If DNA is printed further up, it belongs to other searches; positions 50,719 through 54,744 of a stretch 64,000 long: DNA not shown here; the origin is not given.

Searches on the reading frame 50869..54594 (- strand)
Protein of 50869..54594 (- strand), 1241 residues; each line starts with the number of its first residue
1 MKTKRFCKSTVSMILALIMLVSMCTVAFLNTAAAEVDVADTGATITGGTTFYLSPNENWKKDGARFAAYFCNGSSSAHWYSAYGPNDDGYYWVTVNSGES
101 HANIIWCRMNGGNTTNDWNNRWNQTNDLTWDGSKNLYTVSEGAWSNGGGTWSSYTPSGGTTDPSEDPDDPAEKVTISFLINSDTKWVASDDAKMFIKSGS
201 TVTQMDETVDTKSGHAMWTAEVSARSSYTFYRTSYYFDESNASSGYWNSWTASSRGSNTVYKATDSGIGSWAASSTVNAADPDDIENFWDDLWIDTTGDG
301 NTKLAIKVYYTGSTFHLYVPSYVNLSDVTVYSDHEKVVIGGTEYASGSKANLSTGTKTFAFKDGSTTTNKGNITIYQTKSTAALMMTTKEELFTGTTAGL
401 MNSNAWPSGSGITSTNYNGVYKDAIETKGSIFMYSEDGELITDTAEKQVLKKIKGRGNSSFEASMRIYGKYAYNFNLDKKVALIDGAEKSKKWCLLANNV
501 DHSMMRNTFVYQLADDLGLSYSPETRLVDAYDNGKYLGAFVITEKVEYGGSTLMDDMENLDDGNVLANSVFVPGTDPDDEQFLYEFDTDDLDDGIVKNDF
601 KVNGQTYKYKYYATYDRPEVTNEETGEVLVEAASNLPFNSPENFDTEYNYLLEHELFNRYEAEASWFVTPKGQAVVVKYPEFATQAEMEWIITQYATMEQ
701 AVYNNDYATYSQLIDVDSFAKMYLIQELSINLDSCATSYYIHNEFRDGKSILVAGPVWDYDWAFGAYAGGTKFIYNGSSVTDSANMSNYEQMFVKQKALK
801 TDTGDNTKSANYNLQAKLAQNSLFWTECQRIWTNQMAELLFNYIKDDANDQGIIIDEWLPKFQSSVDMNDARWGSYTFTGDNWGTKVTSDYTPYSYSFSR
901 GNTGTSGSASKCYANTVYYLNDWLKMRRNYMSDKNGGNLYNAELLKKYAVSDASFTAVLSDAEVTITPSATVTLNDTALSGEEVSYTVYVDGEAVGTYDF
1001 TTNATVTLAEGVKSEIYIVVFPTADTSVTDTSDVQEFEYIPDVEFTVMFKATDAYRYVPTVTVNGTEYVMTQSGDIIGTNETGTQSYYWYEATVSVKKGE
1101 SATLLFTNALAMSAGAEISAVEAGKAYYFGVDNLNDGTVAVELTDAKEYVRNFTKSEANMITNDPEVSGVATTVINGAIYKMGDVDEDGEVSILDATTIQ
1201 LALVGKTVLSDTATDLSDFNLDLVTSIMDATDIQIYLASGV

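Call 49: search_protein_families(library=pfam, proteins=[window:50869-54594:-], max_evalue=0.001)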
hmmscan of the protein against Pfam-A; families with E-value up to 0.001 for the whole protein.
window:50869-54594:- (1241 aa): 2 families
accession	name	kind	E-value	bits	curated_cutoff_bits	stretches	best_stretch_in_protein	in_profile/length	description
PF08757.17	CotH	-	1.8e-22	80.7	23.8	2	454-667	2-183/322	CotH kinase protein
PF00404.24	Dockerin_1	-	0.0003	21.3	22.9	0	1183-1233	2-52/57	Dockerin type I domain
